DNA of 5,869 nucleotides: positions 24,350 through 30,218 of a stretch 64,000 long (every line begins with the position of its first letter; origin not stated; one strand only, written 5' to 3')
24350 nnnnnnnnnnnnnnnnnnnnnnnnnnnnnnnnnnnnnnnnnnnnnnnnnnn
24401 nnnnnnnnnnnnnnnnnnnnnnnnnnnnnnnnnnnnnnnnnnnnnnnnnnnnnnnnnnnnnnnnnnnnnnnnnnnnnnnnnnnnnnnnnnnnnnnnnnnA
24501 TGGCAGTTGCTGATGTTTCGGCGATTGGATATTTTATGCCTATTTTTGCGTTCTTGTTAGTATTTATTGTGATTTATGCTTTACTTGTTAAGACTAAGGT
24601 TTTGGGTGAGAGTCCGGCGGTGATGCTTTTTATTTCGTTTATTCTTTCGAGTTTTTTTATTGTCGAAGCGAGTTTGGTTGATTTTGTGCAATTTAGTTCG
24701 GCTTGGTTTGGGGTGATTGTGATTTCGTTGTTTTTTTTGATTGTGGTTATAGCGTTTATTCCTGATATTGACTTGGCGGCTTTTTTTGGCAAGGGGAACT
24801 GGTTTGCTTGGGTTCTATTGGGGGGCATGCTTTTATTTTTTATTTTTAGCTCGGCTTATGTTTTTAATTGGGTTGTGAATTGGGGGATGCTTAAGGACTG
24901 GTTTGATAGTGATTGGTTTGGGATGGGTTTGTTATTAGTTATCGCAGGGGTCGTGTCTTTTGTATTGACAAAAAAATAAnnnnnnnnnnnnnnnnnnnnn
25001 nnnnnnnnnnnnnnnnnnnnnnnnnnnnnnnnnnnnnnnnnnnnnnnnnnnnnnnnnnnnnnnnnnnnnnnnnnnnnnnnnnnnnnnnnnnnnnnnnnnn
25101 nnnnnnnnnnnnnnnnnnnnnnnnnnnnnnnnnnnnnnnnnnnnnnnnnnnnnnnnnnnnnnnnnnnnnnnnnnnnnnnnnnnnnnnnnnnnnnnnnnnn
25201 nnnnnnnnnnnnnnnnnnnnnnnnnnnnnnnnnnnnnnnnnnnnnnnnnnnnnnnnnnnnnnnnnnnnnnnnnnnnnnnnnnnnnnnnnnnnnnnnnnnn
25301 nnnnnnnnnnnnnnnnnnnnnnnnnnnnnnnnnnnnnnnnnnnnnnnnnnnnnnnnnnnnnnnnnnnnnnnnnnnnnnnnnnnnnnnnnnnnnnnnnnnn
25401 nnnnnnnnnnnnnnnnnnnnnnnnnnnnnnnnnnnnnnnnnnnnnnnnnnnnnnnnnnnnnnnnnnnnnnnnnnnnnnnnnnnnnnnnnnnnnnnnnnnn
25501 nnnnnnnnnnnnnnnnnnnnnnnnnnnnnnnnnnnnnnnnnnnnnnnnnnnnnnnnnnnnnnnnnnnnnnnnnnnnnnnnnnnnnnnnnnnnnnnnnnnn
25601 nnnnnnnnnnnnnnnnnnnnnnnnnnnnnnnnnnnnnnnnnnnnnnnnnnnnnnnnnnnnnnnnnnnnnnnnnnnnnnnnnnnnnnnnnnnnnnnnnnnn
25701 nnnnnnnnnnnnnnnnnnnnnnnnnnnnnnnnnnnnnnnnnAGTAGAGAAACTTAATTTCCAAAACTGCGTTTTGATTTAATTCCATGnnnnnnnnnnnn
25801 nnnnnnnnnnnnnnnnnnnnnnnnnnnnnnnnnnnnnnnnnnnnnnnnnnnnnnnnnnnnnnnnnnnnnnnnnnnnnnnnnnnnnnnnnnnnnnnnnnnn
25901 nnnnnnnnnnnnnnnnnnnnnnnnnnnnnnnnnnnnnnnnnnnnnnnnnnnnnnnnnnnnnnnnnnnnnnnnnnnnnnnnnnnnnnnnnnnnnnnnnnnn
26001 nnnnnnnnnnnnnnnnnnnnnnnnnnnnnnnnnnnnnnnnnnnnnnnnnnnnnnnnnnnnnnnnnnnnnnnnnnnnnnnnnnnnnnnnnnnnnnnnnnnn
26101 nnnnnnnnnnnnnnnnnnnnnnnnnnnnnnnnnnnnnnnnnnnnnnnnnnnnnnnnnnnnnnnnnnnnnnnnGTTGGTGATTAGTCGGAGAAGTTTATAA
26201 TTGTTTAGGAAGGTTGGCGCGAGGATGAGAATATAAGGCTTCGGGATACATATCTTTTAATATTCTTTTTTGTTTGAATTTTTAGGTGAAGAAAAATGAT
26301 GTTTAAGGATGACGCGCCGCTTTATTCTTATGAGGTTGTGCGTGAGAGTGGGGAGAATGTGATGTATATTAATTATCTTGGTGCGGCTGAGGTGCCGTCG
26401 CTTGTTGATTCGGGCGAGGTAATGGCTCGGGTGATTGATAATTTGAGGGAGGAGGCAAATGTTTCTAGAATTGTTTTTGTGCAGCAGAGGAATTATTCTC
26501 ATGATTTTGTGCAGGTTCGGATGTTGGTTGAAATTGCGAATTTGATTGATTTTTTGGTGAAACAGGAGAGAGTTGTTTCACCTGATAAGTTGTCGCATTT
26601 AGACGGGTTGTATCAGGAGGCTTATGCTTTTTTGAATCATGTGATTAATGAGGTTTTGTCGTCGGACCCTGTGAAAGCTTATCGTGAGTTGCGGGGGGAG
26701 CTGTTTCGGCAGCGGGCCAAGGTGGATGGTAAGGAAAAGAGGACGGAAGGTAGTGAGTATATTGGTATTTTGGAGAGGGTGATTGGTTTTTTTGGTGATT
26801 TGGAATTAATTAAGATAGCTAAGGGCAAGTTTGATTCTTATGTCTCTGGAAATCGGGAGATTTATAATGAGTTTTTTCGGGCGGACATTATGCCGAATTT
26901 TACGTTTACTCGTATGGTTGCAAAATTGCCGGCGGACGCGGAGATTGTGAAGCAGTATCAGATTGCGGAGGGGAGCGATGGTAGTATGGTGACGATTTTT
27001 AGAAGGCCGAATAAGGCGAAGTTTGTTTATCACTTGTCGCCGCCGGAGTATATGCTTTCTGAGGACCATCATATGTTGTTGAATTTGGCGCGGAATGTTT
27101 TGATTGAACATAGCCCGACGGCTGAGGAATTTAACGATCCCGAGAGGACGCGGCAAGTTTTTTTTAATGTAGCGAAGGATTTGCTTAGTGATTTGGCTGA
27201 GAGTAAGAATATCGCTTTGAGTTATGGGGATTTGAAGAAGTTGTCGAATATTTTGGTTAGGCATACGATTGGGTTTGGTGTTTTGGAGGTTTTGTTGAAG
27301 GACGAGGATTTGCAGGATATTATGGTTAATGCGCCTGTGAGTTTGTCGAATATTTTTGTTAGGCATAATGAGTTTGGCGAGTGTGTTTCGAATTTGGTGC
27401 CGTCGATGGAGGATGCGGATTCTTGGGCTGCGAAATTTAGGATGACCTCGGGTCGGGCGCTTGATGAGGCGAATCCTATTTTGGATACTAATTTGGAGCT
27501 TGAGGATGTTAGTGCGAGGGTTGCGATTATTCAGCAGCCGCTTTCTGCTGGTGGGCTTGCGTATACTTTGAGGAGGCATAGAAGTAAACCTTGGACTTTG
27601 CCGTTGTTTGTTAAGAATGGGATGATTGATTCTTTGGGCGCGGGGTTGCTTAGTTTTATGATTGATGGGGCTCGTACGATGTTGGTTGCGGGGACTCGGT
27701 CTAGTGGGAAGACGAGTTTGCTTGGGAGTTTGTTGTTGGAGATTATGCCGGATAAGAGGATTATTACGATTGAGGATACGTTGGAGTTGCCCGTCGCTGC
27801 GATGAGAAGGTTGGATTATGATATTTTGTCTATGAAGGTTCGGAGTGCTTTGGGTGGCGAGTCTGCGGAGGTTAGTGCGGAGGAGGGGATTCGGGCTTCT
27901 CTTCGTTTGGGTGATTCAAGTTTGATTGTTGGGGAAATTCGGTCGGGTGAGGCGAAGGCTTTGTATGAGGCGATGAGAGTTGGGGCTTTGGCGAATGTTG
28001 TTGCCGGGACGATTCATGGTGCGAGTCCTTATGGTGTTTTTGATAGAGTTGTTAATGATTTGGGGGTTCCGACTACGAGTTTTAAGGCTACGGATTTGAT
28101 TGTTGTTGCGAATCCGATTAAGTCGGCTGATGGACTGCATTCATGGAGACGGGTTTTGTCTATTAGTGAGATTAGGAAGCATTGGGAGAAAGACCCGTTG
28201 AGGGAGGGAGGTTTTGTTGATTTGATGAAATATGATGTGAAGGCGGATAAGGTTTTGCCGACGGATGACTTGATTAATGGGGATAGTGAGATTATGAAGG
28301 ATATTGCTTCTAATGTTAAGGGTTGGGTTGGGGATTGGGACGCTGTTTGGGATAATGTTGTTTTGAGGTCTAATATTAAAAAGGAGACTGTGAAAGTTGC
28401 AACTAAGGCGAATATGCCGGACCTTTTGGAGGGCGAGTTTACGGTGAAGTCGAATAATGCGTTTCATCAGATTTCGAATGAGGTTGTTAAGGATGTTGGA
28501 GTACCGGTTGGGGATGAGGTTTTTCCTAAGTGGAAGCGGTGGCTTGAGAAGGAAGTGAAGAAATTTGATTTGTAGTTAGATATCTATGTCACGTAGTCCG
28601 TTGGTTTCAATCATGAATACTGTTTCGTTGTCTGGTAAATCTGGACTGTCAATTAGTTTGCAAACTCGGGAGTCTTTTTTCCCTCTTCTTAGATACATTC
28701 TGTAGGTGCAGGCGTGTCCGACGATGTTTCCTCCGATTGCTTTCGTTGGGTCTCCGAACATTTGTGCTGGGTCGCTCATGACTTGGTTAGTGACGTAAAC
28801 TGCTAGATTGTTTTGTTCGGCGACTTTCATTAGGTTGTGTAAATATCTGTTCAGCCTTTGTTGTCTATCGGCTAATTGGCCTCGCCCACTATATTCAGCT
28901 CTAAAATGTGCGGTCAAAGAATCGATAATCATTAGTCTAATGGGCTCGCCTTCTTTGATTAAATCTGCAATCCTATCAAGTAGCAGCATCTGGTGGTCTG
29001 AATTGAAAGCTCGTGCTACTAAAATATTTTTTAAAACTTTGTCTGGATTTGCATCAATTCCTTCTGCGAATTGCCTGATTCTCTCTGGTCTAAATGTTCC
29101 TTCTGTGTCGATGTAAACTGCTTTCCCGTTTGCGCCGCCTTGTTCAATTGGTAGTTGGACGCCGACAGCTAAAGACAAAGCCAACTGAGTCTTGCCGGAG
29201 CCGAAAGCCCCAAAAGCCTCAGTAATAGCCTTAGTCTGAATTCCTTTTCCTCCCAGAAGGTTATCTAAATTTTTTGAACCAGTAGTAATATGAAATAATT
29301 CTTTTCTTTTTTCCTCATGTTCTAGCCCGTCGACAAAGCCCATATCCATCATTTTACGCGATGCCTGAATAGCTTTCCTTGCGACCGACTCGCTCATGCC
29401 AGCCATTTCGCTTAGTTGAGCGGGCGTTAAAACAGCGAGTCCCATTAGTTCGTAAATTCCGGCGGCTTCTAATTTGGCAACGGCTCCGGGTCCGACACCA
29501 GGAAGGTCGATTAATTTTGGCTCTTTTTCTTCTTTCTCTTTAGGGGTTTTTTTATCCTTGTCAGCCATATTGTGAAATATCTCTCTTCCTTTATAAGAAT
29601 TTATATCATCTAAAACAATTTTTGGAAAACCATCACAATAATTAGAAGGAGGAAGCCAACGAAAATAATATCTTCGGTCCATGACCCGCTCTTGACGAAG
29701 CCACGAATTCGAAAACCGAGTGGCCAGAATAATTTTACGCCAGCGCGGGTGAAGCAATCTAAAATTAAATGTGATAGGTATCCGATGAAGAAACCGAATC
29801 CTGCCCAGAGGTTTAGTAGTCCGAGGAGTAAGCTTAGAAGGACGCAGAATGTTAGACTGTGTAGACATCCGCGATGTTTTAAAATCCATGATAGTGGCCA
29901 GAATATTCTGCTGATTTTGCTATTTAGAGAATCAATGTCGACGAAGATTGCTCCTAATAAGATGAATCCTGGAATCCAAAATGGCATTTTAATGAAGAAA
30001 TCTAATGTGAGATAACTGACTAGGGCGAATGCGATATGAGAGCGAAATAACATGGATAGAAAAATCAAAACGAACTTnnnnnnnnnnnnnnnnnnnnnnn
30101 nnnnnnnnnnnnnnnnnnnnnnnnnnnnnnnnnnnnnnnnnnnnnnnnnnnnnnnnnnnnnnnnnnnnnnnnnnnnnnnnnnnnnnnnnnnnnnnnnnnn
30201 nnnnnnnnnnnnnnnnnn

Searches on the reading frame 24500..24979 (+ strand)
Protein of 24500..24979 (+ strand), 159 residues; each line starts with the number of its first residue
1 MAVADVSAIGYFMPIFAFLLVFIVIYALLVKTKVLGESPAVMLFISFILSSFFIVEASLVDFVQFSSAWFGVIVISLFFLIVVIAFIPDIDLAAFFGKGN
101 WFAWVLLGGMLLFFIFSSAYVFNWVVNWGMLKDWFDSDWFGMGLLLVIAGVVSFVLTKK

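Call 80: search_protein_families(library=ncbifam, proteins=[window:24500-24979:+], max_evalue=0.01)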
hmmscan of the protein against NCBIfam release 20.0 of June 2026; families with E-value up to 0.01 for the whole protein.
window:24500-24979:+ (159 aa): 0 families

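Call 88: search_protein_families(library=pfam, proteins=[window:24500-24979:+], max_evalue=0.1)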
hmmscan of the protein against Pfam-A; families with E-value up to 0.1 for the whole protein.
window:24500-24979:+ (159 aa): 1 family
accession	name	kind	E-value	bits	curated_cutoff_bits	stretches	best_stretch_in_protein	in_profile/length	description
PF25266.1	DUF7865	-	0.025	15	27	1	62-107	54-99/132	Domain of unknown function (DUF7865)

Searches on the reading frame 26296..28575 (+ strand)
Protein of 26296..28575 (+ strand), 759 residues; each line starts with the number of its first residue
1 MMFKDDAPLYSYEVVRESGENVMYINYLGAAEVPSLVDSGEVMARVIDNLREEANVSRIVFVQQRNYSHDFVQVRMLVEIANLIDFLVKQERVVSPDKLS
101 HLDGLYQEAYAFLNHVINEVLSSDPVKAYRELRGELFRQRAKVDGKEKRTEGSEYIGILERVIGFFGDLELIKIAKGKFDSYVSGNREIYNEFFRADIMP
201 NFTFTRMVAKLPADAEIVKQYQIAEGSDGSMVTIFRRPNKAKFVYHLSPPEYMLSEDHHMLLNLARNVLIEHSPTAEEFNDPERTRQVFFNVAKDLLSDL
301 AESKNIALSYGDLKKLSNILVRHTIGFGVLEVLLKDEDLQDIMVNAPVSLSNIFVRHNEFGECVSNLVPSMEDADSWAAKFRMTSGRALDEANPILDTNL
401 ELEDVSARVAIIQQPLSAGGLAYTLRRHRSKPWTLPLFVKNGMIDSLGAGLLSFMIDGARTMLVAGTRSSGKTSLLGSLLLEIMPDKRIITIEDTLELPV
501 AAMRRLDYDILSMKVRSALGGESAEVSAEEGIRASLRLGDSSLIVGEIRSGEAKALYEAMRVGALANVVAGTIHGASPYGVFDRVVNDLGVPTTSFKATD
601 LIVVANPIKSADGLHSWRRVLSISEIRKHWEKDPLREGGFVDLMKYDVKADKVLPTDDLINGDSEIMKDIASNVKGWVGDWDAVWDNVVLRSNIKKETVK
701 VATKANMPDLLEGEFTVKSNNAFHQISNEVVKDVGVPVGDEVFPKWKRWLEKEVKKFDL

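Call 22: search_protein_families(library=pfam, proteins=[window:26296-28575:+], max_evalue=0.01)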
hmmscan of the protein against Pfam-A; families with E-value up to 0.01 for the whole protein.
window:26296-28575:+ (759 aa): 1 family
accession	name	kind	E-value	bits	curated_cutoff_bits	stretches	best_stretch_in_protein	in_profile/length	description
PF00437.27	T2SSE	-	2.3e-17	63.1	24.9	1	402-605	87-274/370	Type II/IV secretion system protein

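Call 79: search_solved_structures(query=window:26296-28575:+, max_evalue=0.001)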
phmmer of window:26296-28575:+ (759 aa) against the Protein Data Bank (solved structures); distinct sequences matched with E-value up to 0.001: 9.
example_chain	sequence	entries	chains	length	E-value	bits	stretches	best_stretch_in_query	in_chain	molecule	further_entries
2oap_1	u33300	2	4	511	4e-27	97.8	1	303-653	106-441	Type II secretion system protein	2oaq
8rkd_E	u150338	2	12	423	1.1e-25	93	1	293-625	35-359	Pilus assembly ATPase CpaF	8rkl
8rjf_A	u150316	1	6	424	1.2e-25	93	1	293-625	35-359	Pilus assembly ATPase CpaF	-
9e24_A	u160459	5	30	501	1.9e-25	92.3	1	293-625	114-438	CpaF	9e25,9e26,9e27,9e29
4ii7_A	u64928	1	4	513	1.6e-19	72.7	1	321-654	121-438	FlaI ATPase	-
4ihq_A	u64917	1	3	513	1.1e-18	69.9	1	321-654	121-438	FlaI ATPase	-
2gza_A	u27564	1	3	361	1.6e-07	33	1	456-564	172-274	Type IV secretion system protein VirB11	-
6bge_A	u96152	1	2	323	3.7e-07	31.8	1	392-587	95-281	VirB11-like protein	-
1g6o_A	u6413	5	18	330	3.9e-07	31.8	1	392-587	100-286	CAG-ALPHA | virB11 homolog | Cag-alfa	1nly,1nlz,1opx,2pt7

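Call 80: search_protein_families(library=ncbifam, proteins=[window:26296-28575:+], max_evalue=0.01)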
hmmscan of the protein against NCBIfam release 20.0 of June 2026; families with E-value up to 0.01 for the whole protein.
window:26296-28575:+ (759 aa): 15 families
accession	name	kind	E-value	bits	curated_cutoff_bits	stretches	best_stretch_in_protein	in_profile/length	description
NF058587.1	archaellum_moto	equivalog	5.3e-38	131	550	1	294-699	114-500/527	archaellum flagellar ATPase motor FlaI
TIGR03819.1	heli_sec_ATPase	hypoth_equivalog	4e-37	128.2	373.15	1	307-585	32-297/340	TadA family conjugal transfer-associated ATPase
TIGR02788.1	VirB11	equivalog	1.7e-20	73.3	249.95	2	455-587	140-264/308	P-type DNA transfer ATPase VirB11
TIGR02782.1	TrbB_P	equivalog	6.9e-20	71.5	304.55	1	330-585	14-252/303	P-type conjugative transfer ATPase TrbB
NF053672.1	bindosome_BasE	exception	1.3e-18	67.1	1000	1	311-678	123-471/512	bindosome assembly system ATPase subunit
NF010425.0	PRK13851.1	equivalog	2.3e-14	53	461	1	451-586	154-281/344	type IV secretion system protein VirB11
NF010469.0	PRK13894.1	subfamily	1.7e-13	50.6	508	1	324-584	22-263/320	conjugal transfer ATPase TrbB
NF041000.1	ATPase_ComGA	equivalog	9.3e-13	47.8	300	1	461-603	130-259/267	competence type IV pilus ATPase ComGA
NF010475.0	PRK13900.1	equivalog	1.9e-11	43.6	389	1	456-580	157-274/333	type IV secretion system ATPase VirB11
NF010407.0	PRK13833.1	subfamily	7e-11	42.1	499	1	384-581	72-255/323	conjugal transfer protein TrbB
TIGR02525.1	plasmid_TraJ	equivalog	3.1e-08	33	368.3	1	452-601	142-285/372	plasmid transfer ATPase TraJ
TIGR01420.1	pilT_fam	subfamily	2.5e-05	23.7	319.1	1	462-587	125-241/343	PilT/PilU family type 4a pilus ATPase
TIGR02533.1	type_II_gspE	equivalog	3e-05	22.9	630.25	1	459-592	243-362/486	type II secretion system ATPase GspE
NF007755.0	PRK10436.1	equivalog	6.9e-05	21.7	617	1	442-606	202-352/465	type II secretion system protein GspE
NF053534.1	T4PilAsmATPsTfpB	equivalog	9.6e-05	21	850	1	461-606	338-469/584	type IV pilus assembly ATPase TfpB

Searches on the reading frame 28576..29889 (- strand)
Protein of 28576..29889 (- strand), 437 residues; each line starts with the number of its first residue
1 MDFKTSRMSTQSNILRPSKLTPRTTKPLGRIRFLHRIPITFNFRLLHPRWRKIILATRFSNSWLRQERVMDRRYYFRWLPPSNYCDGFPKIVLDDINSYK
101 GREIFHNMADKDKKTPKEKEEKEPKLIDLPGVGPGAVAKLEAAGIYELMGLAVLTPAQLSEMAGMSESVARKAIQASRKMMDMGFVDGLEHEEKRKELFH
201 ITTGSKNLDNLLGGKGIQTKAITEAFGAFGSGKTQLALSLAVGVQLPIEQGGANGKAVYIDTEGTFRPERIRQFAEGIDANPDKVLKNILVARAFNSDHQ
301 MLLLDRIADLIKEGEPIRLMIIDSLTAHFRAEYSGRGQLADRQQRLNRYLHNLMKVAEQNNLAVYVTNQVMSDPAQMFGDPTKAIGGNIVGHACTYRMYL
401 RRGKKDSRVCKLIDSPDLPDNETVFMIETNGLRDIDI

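Call 22: search_protein_families(library=pfam, proteins=[window:28576-29889:-], max_evalue=0.01)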
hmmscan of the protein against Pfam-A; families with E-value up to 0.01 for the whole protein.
window:28576-29889:- (437 aa): 5 families
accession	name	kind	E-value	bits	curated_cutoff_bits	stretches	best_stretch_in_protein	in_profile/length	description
PF08423.17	Rad51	-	1.6e-93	312.9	22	1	194-434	1-243/244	Rad51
PF00154.27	RecA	-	7.9e-15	55.5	27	1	174-404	7-222/262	recA bacterial DNA recombination protein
PF13481.12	AAA_25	-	1e-07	32.2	27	1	220-365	33-185/195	AAA domain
PF14520.12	HHH_5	-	4.5e-06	27.5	27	1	125-178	3-56/57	Helix-hairpin-helix domain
PF06745.19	ATPase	-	4.6e-05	23.3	26.6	1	202-371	2-165/231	KaiC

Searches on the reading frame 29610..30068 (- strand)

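Call 22: search_protein_families(library=pfam, proteins=[window:29610-30068:-], max_evalue=0.01)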
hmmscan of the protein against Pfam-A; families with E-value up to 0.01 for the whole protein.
window:29610-30068:- (152 aa): 1 family
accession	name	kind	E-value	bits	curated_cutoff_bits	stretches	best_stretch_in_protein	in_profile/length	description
PF04307.19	YdjM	-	1.2e-23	84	29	1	6-139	1-145/176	YdjM inner membrane protein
